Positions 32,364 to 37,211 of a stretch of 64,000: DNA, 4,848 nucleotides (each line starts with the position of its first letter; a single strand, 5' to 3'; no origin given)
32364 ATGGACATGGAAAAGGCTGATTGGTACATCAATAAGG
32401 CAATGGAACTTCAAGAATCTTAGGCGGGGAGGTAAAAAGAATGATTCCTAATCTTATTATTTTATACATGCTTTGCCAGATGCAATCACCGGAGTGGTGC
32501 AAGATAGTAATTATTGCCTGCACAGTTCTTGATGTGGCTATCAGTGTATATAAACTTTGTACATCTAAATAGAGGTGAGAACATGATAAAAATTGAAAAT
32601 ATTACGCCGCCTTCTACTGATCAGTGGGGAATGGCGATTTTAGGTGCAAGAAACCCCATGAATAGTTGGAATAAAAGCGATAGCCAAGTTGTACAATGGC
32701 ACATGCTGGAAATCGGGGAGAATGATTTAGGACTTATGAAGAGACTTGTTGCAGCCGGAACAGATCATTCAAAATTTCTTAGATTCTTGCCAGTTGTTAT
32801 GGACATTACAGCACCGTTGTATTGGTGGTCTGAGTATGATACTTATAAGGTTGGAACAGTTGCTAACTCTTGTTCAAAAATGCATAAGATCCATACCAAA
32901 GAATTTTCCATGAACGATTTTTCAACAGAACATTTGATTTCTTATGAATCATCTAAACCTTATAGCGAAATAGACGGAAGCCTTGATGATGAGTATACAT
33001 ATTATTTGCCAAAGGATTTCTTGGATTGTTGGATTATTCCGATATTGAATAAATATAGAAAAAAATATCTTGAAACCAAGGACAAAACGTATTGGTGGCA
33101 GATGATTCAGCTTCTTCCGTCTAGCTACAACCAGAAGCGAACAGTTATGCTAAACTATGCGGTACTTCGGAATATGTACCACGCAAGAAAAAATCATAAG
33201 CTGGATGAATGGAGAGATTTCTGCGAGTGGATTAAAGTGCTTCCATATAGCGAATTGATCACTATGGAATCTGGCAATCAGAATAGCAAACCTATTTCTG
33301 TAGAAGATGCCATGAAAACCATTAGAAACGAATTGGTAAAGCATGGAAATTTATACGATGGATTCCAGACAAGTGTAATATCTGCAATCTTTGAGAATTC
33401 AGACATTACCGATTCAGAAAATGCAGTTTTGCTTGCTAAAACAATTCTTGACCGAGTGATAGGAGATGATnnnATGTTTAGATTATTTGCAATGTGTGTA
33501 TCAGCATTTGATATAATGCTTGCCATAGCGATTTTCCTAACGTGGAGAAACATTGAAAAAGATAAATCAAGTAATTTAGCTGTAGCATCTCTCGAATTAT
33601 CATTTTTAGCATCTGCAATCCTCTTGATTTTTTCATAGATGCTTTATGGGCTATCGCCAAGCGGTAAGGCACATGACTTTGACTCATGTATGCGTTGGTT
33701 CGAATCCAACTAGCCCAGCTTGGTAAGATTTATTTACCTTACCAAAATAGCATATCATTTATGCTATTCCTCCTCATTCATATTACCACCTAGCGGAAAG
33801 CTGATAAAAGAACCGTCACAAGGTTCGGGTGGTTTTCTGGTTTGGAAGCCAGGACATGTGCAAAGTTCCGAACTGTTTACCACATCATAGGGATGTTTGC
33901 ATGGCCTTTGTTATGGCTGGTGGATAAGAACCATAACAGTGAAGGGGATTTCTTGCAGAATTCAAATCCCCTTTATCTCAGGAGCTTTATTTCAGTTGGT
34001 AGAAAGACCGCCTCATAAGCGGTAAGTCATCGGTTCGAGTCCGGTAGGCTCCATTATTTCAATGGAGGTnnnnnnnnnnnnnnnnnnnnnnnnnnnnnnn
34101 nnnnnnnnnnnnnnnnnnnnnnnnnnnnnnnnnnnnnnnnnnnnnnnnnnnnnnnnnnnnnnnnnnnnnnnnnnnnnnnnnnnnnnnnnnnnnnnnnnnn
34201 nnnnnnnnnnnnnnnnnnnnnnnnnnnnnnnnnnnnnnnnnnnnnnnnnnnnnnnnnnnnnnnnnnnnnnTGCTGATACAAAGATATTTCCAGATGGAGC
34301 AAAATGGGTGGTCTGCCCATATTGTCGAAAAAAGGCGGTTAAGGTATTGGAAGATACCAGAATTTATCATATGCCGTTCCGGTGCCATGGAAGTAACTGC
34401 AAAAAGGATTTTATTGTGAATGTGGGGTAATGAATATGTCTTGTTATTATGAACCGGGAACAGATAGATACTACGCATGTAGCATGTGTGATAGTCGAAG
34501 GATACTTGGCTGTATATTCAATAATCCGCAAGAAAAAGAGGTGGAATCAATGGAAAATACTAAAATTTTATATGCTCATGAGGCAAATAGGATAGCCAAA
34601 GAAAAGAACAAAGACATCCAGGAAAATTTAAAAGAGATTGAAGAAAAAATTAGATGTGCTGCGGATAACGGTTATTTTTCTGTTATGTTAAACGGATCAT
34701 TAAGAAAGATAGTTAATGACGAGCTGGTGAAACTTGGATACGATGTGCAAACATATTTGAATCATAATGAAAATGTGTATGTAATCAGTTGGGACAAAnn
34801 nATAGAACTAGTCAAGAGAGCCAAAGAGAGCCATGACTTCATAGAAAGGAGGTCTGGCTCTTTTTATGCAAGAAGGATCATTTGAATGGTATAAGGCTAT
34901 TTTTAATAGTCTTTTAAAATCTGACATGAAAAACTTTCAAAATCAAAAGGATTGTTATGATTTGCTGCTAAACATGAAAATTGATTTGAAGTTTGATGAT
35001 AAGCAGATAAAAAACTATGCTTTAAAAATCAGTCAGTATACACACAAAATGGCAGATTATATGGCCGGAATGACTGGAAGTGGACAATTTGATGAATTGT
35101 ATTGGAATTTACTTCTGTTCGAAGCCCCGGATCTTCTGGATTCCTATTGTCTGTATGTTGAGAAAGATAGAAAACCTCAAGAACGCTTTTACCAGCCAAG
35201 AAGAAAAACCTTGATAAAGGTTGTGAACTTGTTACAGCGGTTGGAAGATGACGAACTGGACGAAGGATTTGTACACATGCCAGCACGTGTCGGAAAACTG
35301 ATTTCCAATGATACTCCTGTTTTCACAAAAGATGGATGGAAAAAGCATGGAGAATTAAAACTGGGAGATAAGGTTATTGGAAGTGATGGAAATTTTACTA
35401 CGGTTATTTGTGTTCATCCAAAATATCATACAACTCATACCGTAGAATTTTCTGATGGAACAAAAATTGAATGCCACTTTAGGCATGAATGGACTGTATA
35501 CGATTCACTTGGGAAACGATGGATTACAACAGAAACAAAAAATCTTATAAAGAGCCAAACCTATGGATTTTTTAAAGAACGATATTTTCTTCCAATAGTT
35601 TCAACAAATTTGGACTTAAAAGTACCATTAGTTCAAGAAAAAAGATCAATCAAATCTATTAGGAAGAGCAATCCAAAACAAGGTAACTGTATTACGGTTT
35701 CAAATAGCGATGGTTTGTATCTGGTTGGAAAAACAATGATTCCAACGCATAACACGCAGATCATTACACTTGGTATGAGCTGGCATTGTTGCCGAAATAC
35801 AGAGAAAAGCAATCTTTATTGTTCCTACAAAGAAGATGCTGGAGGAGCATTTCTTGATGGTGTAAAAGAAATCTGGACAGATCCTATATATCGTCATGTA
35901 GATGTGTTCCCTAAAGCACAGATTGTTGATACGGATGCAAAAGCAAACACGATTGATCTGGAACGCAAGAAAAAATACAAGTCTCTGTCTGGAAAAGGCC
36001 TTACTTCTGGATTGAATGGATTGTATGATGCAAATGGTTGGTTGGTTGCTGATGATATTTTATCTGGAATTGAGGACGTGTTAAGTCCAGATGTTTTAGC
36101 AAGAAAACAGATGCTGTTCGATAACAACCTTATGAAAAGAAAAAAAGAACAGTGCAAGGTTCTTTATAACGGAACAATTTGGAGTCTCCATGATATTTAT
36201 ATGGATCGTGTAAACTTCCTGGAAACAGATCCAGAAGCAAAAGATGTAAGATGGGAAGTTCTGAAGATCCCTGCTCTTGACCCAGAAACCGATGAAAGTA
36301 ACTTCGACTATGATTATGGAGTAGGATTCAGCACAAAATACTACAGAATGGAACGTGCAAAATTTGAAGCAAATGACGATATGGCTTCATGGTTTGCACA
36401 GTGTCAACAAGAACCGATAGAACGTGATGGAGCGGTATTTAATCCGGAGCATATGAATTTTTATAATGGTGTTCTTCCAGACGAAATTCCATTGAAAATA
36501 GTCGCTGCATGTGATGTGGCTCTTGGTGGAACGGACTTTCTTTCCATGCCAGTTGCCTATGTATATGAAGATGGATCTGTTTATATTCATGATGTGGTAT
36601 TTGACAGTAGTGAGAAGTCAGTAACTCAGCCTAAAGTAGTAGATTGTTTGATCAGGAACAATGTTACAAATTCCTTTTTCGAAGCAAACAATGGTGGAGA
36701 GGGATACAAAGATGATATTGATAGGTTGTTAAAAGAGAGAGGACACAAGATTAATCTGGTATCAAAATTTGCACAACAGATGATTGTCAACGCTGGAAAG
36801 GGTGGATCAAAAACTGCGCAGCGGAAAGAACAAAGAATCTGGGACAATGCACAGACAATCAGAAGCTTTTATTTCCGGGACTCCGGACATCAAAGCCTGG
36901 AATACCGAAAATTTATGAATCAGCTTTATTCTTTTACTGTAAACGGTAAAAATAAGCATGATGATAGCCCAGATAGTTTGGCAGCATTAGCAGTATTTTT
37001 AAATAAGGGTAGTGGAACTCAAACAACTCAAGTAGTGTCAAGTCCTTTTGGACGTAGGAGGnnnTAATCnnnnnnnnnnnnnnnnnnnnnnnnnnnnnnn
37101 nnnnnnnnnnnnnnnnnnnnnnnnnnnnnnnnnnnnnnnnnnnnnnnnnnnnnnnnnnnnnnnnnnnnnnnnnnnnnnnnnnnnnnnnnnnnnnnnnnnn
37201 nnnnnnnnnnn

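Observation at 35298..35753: Class-3-like mini-intein splitting the Walker A motif of the large terminase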

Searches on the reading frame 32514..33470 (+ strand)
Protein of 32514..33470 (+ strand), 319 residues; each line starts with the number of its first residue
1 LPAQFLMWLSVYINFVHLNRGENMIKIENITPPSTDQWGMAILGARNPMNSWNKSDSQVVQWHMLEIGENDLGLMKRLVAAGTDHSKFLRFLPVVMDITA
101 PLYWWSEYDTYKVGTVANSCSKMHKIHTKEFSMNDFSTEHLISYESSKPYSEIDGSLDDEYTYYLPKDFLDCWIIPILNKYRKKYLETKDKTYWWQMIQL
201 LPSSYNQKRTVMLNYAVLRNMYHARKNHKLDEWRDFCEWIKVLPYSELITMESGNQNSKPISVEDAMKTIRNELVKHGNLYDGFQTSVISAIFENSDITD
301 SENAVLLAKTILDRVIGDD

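Call 38: search_protein_families(library=phrogs, proteins=[window:32514-33470:+], max_evalue=0.00001)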
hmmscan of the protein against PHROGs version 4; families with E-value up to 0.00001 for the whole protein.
window:32514-33470:+ (319 aa): 1 family
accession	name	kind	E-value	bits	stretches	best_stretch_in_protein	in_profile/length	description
phrog_6721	-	unknown function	3.3e-71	240.4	1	22-251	5-216/218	-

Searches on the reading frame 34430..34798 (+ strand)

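Call 38: search_protein_families(library=phrogs, proteins=[window:34430-34798:+], max_evalue=0.00001)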
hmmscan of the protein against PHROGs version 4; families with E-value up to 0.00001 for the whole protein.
window:34430-34798:+ (123 aa): 1 family
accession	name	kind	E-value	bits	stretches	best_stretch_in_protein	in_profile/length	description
phrog_5321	-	unknown function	1.2e-07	33.1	1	49-113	4-81/92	-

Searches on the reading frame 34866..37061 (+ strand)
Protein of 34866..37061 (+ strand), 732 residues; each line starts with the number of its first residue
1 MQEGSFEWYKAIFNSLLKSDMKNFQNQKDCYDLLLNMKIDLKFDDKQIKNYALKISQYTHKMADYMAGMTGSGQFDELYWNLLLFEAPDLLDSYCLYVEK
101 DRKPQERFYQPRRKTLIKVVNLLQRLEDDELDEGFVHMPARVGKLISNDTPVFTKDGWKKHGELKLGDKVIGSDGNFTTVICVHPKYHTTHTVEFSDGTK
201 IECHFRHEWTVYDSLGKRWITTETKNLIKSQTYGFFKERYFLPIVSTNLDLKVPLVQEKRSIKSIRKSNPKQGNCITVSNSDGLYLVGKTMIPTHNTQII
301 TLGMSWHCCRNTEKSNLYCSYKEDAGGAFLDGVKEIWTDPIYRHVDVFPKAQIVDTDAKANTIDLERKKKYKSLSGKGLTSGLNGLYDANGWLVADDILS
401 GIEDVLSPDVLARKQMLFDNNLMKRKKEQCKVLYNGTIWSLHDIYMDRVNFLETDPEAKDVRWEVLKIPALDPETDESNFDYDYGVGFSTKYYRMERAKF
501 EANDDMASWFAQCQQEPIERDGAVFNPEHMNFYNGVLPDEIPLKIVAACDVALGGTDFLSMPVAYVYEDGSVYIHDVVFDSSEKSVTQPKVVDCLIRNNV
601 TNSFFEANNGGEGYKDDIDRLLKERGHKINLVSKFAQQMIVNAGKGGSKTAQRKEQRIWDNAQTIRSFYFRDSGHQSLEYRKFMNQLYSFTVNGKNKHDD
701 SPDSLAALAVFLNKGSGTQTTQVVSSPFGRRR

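Call 3: search_protein_families(library=pfam, proteins=[window:34866-37061:+], max_evalue=1)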
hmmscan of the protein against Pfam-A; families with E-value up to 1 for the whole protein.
window:34866-37061:+ (732 aa): 2 families
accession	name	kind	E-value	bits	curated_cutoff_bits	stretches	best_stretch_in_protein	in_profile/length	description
PF22530.2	Terminase-T7_RNaseH-like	-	0.039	14.7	27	1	550-663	2-100/108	Terminase Bacteriophage T7, Ribonuclease H-like domain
PF05203.21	Hom_end_hint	-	0.12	12.8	32.1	1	149-197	5-54/228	Hom_end-associated Hint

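Call 4: search_protein_families(library=ncbifam, proteins=[window:34866-37061:+], max_evalue=1)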
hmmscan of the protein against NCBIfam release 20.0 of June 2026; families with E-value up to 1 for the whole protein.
window:34866-37061:+ (732 aa): 2 families
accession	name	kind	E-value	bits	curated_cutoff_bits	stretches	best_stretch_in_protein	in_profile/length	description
TIGR01630.1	psiM2_ORF9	equivalog_domain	3.7e-08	34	41.65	1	566-709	10-137/142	phage terminase large subunit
NF000261.1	NimABCDEF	equivalog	0.015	15.2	260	1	559-597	39-78/153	NimABCDEF family 5-nitroimidazole reductase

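Call 21: search_dna_similar(query=window:34866-37061:+, collection=phages, mode=protein, max_rows=25)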
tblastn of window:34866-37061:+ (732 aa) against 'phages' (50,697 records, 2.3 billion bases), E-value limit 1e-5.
Records with a match: 338; places in all: 339; records where one place covers at least 80% of the query: 0.
Best place of each record, by identity: <60% 338.
By first word of the organism name: Mycobacterium 104; Stx2a-converting 48; Streptococcus 33; Lactococcus 29; Bacteriophage 13; Bacteroides 12; Aeromonas 12; Gordonia 11; Vibrio 11; Ralstonia 10; and 27 more.
By host as written in the record: Mycobacterium smegmatis mc2 155 75; - 72; Streptococcus thermophilus 14; Mycobacterium smegmatis mc#155 13; Lactococcus lactis 11; Gordonia terrae 3612 9; Streptococcus thermophilus ST64987 8; Aeromonas hydrophila 8; and 83 more.
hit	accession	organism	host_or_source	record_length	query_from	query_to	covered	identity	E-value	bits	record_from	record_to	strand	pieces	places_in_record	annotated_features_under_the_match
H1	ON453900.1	Clostridium phage Maintenon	[Clostridium] innocuum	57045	12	728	72%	38.8%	2e-68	307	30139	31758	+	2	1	terminase large subunit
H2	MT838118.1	Bacteriophage sp.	human fecal samples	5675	3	731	73%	34.9%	3e-34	283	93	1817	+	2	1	record has no annotation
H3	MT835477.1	Bacteriophage sp.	human fecal samples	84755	7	727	72%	34.0%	2e-36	269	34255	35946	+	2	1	record has no annotation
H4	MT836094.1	Bacteriophage sp.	human fecal samples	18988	286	722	60%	37.2%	4e-61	229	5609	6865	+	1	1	record has no annotation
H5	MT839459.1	Bacteriophage sp.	human fecal samples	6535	304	728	58%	35.0%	1e-57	219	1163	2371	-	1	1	record has no annotation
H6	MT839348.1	Bacteriophage sp.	human fecal samples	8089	304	728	58%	35.0%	1e-57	218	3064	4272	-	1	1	record has no annotation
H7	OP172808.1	Eggerthella phage EL753P1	Eggerthella lenta DA753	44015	301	732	59%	32.4%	3e-46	184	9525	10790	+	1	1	hypothetical protein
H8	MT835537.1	Bacteriophage sp.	human fecal samples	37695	310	728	57%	29.9%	3e-46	184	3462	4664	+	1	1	record has no annotation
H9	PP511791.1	Dulem virus 39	Propithecus coquereli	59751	317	728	56%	27.7%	2e-31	138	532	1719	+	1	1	terminase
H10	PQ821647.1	Clostridium phage HMD-PC1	Clostridium perfringens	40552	293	714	58%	25.9%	4e-17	92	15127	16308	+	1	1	terminase large subunit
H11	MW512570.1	Clostridioides phage CD1801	Clostridioides difficile CD1801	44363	291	717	58%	25.4%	1e-16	91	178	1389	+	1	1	terminase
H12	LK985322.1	Clostridium phage phiCDHM19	-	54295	291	732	60%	24.5%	9e-14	82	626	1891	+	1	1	phiCDHM19_gp2: putative terminase large subunit protein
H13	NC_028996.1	Clostridium phage phiCDHM19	-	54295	291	732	60%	24.5%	9e-14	82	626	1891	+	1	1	phiCDHM19_gp2: terminase large subunit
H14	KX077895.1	Streptococcus phage phiZJ20091101-4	Streptococcus suis ZJ20091101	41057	293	729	60%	24.5%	6e-15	86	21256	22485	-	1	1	terminase large subunit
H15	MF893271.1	Lysinibacillus phage vB_LspM-01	Lysinibacillus sphaericus C3-41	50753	300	732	59%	24.5%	2e-14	84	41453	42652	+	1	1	putative terminase large subunit protein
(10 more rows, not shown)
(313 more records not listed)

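Call 49: find_related_loci(query=A1, collection=genome_contigs, flank=2000)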
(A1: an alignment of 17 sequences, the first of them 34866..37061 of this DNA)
Query A1 (732 aa) in genome_contigs; peptide patterns used: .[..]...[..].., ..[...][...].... (x = any residue, [..] = any of these).
194 stretches matched a pattern; 5 encode a relative of the query (tblastn E <= 1e-3); 5 distinct loci.
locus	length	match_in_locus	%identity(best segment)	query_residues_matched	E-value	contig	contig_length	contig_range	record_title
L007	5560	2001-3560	82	49-720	0e+0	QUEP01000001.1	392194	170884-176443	Clostridium sp. OF03-18AA OF03-18AA.Scaf1, whole genome shotgun sequence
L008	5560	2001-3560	82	49-720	0e+0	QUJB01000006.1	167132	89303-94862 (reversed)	Clostridium sp. AM30-24 AM30-24.Scaf6, whole genome shotgun sequence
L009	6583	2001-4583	69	49-728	0e+0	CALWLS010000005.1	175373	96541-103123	MAG: uncultured Lachnospiraceae bacterium isolate BRZ_EQ__bin76 genome assembly, contig: BRZ_EQ__NODE_158_length_175373_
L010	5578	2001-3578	64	44-728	0e+0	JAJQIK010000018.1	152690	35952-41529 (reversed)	MAG: Clostridiales bacterium isolate U.9_7 NODE_11_length_152690_cov_13.193088, whole genome shotgun sequence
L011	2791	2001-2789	50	79-494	6e-62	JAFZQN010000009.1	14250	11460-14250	MAG: Lachnospiraceae bacterium isolate RGIG8006 Water_buffalos_Rumen-1__c104656, whole genome shotgun sequence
